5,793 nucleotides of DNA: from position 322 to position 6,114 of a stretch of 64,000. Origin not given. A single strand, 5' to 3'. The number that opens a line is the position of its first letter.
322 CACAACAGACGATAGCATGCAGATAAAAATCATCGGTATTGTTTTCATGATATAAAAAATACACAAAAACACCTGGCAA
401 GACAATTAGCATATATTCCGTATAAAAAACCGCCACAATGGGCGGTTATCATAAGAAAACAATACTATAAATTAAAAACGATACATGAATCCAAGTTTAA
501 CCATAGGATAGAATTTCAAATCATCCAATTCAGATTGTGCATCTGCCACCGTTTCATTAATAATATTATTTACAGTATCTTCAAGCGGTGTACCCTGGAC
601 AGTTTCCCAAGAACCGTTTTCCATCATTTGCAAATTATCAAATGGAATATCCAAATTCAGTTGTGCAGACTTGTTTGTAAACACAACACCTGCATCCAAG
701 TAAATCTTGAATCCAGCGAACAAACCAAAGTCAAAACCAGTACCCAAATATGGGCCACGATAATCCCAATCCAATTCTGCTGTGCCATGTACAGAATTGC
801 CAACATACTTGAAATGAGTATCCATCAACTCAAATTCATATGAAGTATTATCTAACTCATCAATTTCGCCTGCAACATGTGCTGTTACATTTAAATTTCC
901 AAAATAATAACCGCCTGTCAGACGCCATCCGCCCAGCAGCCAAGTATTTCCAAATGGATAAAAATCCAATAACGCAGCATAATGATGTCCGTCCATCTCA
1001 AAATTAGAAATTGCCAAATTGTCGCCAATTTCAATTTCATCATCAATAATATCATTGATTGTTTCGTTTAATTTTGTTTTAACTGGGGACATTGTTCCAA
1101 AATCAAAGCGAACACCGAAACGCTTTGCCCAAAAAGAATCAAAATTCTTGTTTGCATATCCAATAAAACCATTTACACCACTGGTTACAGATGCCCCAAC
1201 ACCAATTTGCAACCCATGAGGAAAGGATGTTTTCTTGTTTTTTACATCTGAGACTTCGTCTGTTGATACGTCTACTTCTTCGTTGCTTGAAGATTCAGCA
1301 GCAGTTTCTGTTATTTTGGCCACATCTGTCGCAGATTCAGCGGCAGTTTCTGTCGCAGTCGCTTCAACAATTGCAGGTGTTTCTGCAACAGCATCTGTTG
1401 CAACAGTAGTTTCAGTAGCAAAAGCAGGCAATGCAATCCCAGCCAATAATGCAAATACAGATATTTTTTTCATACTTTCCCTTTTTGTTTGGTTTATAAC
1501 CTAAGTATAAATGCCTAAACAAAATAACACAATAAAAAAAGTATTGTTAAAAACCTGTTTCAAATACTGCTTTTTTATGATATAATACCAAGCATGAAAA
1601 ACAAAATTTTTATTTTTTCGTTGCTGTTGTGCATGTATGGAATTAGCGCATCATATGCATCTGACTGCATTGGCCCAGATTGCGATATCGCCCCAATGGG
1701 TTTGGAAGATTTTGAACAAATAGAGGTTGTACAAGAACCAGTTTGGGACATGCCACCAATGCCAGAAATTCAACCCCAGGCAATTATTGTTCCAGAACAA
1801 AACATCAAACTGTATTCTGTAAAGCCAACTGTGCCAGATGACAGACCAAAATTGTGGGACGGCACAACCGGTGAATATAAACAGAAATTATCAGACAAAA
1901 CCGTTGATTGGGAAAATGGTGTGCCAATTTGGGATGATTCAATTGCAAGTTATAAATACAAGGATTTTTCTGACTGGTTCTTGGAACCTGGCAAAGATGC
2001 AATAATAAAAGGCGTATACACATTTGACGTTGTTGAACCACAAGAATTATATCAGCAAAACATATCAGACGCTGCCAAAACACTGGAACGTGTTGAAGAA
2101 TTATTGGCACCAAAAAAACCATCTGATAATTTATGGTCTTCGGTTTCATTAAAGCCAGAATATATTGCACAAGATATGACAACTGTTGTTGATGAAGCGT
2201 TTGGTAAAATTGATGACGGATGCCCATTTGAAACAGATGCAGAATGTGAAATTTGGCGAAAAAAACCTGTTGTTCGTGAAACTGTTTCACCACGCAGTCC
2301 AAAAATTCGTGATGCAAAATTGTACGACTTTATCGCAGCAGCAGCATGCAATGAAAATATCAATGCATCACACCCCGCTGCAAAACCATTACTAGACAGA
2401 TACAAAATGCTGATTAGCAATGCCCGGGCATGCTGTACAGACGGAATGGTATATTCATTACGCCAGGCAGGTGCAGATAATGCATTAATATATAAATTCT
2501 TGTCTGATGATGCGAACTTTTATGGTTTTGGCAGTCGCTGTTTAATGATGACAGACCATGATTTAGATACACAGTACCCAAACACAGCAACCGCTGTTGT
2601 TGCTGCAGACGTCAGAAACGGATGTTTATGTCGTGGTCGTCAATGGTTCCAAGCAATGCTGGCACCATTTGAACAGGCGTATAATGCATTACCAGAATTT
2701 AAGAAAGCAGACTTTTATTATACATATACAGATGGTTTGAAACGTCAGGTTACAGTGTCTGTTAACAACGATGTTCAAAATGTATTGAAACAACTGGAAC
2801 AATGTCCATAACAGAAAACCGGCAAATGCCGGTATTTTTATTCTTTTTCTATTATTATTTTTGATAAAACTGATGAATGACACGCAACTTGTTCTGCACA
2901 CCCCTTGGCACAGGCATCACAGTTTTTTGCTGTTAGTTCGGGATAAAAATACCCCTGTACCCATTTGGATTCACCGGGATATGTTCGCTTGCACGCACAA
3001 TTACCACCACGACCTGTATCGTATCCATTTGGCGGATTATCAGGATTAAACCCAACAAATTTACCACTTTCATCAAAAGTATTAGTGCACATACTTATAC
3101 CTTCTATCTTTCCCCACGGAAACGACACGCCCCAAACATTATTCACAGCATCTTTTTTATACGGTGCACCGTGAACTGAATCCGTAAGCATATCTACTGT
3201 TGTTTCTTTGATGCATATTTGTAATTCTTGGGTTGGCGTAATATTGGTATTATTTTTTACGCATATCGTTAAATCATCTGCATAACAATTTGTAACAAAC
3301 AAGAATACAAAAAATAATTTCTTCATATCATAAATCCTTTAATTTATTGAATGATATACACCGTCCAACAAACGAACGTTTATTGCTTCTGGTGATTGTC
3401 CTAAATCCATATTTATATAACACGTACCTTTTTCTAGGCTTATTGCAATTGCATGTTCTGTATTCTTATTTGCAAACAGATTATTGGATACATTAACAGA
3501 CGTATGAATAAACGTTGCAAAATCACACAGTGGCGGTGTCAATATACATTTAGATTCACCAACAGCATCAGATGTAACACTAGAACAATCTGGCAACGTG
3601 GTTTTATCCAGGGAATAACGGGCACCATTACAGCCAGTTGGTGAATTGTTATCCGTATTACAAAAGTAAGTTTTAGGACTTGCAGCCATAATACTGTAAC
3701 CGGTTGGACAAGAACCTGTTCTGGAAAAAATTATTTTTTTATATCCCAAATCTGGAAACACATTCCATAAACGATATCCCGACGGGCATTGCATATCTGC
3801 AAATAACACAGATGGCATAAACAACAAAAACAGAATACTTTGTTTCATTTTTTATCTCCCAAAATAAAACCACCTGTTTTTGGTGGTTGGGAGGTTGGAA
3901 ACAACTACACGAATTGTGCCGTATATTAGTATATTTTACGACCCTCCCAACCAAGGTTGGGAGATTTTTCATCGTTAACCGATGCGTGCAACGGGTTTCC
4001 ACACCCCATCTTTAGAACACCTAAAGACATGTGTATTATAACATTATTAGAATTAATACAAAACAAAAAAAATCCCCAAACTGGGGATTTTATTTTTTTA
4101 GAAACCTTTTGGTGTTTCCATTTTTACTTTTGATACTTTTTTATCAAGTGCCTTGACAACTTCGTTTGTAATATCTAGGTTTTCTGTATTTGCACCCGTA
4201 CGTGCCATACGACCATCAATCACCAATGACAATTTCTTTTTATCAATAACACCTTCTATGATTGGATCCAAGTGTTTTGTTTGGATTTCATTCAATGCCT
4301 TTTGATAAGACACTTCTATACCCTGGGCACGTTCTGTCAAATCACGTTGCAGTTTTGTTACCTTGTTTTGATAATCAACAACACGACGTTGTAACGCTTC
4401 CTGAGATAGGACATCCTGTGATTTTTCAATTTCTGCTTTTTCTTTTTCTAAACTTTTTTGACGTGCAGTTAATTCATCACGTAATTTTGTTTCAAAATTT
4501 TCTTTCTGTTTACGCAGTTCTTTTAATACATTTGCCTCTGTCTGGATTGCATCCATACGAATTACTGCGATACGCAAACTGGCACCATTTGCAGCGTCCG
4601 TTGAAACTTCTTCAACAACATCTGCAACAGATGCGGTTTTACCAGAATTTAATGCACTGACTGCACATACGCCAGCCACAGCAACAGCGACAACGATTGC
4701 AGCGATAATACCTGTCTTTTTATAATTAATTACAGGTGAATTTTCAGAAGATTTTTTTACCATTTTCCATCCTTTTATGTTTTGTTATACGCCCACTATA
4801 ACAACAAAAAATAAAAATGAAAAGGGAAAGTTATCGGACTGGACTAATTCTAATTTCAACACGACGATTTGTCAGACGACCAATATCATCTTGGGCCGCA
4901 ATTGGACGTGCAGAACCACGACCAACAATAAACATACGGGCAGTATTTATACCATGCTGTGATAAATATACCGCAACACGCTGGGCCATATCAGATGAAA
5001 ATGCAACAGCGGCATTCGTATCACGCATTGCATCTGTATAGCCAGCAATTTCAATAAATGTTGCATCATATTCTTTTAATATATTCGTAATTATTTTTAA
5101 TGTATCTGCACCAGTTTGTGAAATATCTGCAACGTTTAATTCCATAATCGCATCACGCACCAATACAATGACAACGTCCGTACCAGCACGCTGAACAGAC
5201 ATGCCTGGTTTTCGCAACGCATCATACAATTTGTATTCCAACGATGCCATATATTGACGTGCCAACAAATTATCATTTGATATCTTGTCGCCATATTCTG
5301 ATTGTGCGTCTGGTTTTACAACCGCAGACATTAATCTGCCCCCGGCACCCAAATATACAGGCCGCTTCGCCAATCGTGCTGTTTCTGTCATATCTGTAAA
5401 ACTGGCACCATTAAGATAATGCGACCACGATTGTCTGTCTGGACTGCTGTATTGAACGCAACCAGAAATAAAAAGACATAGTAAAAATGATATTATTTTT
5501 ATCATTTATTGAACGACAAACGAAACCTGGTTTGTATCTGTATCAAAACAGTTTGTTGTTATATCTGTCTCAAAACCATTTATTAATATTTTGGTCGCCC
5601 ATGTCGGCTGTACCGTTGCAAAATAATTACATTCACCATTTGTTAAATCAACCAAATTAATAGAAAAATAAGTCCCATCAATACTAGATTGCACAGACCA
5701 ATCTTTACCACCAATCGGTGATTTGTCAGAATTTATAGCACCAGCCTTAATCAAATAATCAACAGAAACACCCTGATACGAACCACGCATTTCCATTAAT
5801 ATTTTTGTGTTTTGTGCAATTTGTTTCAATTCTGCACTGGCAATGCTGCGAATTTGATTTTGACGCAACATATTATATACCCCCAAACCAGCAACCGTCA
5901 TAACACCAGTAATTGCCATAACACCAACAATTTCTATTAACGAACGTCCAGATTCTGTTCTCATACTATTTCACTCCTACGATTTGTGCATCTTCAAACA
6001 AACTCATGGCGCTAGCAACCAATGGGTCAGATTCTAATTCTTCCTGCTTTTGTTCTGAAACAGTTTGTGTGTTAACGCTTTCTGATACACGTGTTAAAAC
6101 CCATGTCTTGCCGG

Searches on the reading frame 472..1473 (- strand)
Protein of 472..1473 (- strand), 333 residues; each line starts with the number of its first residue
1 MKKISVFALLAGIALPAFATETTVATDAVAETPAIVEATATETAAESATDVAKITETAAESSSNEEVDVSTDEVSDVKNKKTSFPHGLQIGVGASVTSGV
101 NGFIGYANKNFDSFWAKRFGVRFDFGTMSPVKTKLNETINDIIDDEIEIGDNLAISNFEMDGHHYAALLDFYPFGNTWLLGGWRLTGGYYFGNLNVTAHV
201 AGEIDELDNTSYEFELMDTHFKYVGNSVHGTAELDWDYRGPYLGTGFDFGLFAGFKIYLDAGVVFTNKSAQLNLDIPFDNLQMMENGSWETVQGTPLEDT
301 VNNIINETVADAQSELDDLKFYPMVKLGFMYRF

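Call 15: search_protein_families(library=pfam, proteins=[window:472-1473:-], max_evalue=0.001)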
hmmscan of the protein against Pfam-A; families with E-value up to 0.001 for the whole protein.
window:472-1473:- (333 aa): 0 families

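Call 21: search_protein_families(library=pfam, proteins=[window:472-1473:-], max_evalue=5)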
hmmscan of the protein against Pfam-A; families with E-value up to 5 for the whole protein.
window:472-1473:- (333 aa): 1 family
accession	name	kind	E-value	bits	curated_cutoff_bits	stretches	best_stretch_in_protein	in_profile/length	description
PF14119.11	DUF4288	-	0.026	15.3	27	1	26-86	18-78/84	Domain of unknown function (DUF4288)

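Call 86: find_encoding_contigs(protein=window:472-1473:-, flank=10000, max_places=3)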
Protein window:472-1473:- (333 aa): no gene with exactly this product is on record in the collection.

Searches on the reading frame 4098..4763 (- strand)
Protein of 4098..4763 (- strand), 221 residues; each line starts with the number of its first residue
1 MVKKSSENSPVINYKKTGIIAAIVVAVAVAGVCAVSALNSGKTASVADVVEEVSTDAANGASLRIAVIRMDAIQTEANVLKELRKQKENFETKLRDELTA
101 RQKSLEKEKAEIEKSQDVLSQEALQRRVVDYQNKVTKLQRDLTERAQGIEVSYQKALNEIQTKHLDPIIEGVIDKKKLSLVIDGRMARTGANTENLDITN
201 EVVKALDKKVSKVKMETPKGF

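Call 15: search_protein_families(library=pfam, proteins=[window:4098-4763:-], max_evalue=0.001)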
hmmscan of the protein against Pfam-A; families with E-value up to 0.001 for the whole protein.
window:4098-4763:- (221 aa): 1 family
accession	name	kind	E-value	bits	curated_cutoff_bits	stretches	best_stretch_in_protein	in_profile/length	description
PF03938.19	OmpH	-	1.1e-16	61.8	32.4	1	64-206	1-141/141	Outer membrane protein (OmpH-like)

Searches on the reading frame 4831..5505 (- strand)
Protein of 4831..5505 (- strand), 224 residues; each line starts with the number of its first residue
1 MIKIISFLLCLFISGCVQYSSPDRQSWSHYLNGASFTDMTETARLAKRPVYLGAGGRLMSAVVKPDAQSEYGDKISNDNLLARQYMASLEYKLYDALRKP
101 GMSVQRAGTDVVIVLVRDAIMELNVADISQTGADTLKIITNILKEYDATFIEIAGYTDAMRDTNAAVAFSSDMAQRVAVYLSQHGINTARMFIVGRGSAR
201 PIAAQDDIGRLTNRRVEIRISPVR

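Call 15: search_protein_families(library=pfam, proteins=[window:4831-5505:-], max_evalue=0.001)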
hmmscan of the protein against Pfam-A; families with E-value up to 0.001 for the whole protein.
window:4831-5505:- (224 aa): 1 family
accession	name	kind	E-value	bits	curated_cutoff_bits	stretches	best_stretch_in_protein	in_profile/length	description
PF00691.25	OmpA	-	1.6e-12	48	27.2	1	126-208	7-91/98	OmpA family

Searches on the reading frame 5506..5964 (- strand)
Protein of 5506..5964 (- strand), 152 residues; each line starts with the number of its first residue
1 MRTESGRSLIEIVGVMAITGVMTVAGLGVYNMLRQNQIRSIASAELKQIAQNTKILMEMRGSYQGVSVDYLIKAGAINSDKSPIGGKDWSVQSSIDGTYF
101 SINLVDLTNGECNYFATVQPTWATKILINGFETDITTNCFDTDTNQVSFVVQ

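Call 15: search_protein_families(library=pfam, proteins=[window:5506-5964:-], max_evalue=0.001)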
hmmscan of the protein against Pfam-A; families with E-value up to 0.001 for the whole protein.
window:5506-5964:- (152 aa): 0 families

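Call 21: search_protein_families(library=pfam, proteins=[window:5506-5964:-], max_evalue=5)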
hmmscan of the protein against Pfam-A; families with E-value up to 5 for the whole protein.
window:5506-5964:- (152 aa): 2 families
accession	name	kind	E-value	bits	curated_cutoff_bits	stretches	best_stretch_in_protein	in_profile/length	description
PF08805.16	PilS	-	0.0041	17.6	22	1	41-79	6-44/138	PilS N terminal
PF07963.17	N_methyl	-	0.15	12.1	21.2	1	1-25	1-25/27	Prokaryotic N-terminal methylation motif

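Call 68: search_protein_families(library=pfam, alignment_id=A5, max_evalue=0.01)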
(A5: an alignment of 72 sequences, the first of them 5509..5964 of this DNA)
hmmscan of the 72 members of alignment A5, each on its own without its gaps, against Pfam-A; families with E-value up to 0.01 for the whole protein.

A. member 1, window:5509-5964:- (152 aa): 1 family
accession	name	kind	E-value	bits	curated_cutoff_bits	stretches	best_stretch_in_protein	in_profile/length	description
PF08805.16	PilS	-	0.0041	17.6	22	0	41-79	6-44/138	PilS N terminal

B. families by the number of members that match (of 72 scanned): 3 families
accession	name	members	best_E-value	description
PF08805.16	PilS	46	2.6e-05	PilS N terminal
PF07963.17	N_methyl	23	0.00081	Prokaryotic N-terminal methylation motif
PF00972.25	Flavi_NS5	1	0.0023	Flavivirus RNA-directed RNA polymerase, fingers and palm domains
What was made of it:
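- On R64-type type IVb pilus system: The window copy alone gives E=0.004, below the cut-off (calls 21, 68).
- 46/72 orthologues of the small pilin hit Pfam PilS (call 68).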

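Call 69: search_solved_structures(query=A5, max_evalue=1, show_alignments=2)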
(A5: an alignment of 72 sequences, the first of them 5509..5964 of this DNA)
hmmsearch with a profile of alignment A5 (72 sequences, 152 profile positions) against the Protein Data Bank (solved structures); distinct sequences matched with E-value up to 1: 7.
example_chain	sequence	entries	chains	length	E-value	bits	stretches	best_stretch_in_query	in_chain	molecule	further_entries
9egp_A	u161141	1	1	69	0.004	20.1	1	2-53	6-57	Geopilin domain 1 protein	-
7tgg_A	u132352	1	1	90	0.036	17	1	2-50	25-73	Geopilin domain 1 protein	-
8uhf_A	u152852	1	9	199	0.12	15.3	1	8-120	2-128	Toxin co-regulated pilin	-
2m7g_A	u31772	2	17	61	0.23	14.4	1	8-51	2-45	Geopilin domain 1 protein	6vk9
9lab_B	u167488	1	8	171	0.74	12.7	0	1-42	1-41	MSHA major pilin subunit MshA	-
8tob_GA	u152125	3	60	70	0.97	12.3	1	9-44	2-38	Fimbrial protein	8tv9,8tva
9laa_A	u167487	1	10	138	0.97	12.3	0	2-32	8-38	Type IV pilin protein PilA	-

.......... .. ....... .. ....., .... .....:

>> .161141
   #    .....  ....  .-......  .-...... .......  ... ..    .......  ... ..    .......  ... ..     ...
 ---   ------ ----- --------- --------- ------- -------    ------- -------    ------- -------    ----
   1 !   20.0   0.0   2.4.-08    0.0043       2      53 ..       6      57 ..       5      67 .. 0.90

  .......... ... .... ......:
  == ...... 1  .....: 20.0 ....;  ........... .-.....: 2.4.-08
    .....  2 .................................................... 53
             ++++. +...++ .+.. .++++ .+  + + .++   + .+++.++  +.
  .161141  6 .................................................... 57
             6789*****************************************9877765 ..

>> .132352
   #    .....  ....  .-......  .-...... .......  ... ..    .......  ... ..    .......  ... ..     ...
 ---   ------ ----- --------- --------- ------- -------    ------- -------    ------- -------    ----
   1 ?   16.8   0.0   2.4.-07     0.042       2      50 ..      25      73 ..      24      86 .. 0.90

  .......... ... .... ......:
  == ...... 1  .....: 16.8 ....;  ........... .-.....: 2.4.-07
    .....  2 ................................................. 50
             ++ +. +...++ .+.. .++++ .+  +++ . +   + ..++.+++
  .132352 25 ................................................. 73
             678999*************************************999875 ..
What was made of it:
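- The partner pilin matches PilS and TcpA-type pilins (calls 68, 69).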
